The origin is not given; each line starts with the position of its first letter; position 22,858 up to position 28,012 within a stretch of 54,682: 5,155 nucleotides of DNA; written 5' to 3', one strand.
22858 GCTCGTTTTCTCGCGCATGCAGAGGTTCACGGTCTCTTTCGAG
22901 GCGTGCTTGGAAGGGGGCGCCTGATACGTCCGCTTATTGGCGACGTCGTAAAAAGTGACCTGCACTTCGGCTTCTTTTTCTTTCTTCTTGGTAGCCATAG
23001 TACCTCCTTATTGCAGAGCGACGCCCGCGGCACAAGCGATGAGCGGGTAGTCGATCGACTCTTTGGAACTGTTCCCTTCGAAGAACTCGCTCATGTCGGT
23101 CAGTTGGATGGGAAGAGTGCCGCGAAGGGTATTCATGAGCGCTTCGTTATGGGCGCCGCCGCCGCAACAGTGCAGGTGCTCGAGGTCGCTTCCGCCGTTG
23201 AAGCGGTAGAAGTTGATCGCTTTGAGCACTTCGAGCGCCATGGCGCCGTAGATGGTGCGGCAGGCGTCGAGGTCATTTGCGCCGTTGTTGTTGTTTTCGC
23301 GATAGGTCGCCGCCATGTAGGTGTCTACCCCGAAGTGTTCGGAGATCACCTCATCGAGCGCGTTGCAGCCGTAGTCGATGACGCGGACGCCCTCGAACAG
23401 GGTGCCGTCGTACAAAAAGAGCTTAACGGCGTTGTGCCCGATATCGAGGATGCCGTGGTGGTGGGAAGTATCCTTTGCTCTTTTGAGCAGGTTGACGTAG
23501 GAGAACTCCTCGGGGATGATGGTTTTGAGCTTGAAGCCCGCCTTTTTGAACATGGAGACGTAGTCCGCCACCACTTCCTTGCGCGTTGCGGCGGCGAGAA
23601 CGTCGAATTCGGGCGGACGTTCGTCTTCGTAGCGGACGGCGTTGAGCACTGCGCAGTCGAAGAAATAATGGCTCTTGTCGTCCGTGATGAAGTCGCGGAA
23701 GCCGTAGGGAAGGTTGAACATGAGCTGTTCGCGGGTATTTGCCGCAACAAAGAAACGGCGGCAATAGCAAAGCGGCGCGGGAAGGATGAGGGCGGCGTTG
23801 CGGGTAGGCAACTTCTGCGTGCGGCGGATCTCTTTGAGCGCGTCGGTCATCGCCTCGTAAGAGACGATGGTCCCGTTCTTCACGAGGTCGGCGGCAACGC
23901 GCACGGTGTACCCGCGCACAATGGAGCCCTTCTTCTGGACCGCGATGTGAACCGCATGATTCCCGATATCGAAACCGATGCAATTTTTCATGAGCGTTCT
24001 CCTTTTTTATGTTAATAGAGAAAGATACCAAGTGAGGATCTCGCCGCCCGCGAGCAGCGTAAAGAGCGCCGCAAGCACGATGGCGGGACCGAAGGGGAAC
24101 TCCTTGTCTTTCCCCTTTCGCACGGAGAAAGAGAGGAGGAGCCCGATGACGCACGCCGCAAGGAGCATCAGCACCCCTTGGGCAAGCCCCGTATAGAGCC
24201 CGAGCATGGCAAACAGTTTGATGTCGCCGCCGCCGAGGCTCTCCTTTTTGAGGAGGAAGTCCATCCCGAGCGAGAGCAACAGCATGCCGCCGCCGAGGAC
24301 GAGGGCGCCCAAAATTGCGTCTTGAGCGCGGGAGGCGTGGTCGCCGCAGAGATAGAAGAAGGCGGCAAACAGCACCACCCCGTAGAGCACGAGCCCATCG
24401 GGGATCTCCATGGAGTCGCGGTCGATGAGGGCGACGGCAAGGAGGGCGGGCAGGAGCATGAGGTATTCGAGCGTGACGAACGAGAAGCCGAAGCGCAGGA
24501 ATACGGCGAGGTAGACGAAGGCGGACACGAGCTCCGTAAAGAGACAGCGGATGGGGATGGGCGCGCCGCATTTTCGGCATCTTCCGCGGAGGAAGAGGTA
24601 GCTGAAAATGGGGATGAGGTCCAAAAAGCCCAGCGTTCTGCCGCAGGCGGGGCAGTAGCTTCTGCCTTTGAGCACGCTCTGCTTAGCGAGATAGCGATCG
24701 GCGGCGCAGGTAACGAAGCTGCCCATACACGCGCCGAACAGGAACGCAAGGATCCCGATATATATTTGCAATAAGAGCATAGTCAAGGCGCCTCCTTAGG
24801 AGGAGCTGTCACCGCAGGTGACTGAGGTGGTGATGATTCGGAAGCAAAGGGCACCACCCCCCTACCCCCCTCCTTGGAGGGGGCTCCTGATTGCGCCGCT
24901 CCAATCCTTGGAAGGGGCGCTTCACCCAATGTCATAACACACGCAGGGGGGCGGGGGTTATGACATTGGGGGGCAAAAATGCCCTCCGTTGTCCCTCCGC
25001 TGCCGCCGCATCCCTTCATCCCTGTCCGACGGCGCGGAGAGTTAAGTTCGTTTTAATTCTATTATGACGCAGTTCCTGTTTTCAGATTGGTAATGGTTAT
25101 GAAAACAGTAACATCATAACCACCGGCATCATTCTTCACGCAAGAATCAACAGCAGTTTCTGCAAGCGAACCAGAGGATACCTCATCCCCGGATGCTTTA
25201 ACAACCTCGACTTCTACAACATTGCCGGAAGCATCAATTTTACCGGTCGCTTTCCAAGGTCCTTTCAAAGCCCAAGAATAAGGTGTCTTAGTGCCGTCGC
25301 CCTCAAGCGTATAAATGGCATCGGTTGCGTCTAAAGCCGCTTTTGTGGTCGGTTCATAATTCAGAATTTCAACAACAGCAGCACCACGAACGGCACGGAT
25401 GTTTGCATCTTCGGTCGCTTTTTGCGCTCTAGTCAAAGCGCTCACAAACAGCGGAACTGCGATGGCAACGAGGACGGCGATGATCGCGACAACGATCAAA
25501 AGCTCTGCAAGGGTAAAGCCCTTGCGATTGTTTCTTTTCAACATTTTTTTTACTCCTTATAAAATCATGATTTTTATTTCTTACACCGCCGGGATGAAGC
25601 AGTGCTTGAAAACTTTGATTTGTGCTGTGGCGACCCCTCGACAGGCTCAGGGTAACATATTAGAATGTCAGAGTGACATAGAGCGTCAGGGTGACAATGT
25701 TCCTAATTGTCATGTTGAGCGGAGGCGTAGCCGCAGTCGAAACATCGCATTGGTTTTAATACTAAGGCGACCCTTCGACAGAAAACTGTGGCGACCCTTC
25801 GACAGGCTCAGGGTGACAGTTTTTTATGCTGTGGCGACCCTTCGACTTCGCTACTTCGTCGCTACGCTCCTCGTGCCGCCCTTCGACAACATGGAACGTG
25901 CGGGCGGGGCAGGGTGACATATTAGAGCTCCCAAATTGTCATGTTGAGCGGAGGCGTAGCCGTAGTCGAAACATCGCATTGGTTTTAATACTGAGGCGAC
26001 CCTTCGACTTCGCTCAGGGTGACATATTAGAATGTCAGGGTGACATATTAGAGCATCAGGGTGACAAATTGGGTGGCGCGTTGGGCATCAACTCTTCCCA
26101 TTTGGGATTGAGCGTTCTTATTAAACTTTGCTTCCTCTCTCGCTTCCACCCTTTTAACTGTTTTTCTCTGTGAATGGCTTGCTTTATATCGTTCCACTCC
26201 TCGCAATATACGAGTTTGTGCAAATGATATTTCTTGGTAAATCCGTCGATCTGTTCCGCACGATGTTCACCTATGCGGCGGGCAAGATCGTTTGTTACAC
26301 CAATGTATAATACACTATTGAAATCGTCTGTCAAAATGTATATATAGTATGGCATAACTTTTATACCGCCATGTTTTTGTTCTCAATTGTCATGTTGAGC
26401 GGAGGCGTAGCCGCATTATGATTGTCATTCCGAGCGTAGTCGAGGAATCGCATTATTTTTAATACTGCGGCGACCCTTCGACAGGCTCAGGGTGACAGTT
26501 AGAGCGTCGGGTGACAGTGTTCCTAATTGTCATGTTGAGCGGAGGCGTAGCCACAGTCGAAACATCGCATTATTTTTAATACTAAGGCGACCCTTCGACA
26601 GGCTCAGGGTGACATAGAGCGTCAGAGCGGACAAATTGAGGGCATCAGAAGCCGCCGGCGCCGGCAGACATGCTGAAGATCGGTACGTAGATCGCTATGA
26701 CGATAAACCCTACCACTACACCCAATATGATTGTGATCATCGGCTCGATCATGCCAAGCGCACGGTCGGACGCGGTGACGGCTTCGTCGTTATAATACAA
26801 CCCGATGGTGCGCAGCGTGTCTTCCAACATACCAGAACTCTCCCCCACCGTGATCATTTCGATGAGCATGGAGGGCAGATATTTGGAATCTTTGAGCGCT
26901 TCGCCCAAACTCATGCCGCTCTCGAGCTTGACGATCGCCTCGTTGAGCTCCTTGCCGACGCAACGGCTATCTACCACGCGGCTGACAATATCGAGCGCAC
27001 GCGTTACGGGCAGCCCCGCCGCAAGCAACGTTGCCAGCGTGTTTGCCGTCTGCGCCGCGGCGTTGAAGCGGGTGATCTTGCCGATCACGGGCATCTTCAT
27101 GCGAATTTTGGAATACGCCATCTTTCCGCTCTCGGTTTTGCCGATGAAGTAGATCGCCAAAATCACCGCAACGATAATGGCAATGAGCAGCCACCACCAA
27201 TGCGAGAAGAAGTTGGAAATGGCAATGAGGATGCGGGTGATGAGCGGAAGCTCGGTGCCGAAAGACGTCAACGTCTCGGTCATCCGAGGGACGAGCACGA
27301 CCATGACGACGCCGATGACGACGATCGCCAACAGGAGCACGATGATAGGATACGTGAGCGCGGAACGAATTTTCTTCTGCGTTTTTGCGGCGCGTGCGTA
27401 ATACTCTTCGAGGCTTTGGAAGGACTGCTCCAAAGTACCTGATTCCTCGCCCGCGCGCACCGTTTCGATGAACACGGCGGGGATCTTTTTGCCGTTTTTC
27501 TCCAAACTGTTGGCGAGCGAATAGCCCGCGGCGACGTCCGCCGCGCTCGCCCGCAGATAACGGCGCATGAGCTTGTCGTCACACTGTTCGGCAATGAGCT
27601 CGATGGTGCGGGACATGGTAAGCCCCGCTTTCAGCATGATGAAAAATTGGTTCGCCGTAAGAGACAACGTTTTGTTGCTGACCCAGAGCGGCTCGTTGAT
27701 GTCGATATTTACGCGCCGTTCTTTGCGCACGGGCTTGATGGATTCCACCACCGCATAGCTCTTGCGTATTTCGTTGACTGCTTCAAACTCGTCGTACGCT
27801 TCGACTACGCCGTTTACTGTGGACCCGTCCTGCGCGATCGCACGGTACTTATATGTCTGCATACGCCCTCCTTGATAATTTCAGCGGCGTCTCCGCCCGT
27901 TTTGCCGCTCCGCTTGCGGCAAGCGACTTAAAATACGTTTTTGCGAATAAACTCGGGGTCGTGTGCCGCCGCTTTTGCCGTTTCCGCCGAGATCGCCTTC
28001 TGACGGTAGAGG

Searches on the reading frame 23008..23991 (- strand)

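Call 26: search_protein_families(library=pfam, max_evalue=0.001, proteins=[window:23008-23991:-])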
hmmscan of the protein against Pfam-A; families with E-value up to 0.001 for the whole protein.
window:23008-23991:- (327 aa): 1 family
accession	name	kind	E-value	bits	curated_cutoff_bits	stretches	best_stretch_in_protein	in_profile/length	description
PF11104.14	PilM_2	-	3.6e-16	59.5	27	1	6-312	1-316/340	Type IV pilus assembly protein PilM;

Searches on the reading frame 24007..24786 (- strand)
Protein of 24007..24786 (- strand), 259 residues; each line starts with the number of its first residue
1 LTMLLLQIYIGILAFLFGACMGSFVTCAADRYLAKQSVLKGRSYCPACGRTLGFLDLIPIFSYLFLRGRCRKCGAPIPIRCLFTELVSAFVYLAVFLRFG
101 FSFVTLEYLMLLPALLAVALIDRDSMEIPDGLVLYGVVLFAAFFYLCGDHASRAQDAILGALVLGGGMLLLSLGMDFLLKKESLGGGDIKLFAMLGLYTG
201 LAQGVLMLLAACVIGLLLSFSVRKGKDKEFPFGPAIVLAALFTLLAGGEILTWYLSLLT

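Call 26: search_protein_families(library=pfam, max_evalue=0.001, proteins=[window:24007-24786:-])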
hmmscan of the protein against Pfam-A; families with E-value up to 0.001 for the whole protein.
window:24007-24786:- (259 aa): 2 families
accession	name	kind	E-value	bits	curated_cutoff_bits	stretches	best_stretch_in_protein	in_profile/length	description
PF06750.18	A24_N_bact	-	1.4e-26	92.8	23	1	16-99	1-84/84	Bacterial Peptidase A24 N-terminal domain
PF01478.23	Peptidase_A24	-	1.6e-15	57.8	26.5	1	110-219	2-103/104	Type IV leader peptidase family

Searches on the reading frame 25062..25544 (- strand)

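Call 26: search_protein_families(library=pfam, max_evalue=0.001, proteins=[window:25062-25544:-])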
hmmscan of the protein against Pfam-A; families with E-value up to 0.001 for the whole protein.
window:25062-25544:- (160 aa): 1 family
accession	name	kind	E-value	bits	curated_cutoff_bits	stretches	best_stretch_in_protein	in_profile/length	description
PF07963.17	N_methyl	-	3.4e-09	36.3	21.2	1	4-29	1-26/27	Prokaryotic N-terminal methylation motif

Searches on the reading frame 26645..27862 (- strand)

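Call 26: search_protein_families(library=pfam, max_evalue=0.001, proteins=[window:26645-27862:-])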
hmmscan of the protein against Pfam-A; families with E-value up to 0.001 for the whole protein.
window:26645-27862:- (405 aa): 2 families
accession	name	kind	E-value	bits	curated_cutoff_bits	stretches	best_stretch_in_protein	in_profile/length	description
PF00482.28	T2SSF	-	6.1e-55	185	25.2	2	274-394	3-125/125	Type II secretion system (T2SS), protein F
PF20990.2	DUF2207_C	-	0.00028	21.1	33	1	149-247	112-197/247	Predicted membrane protein (DUF2207) C-terminal domain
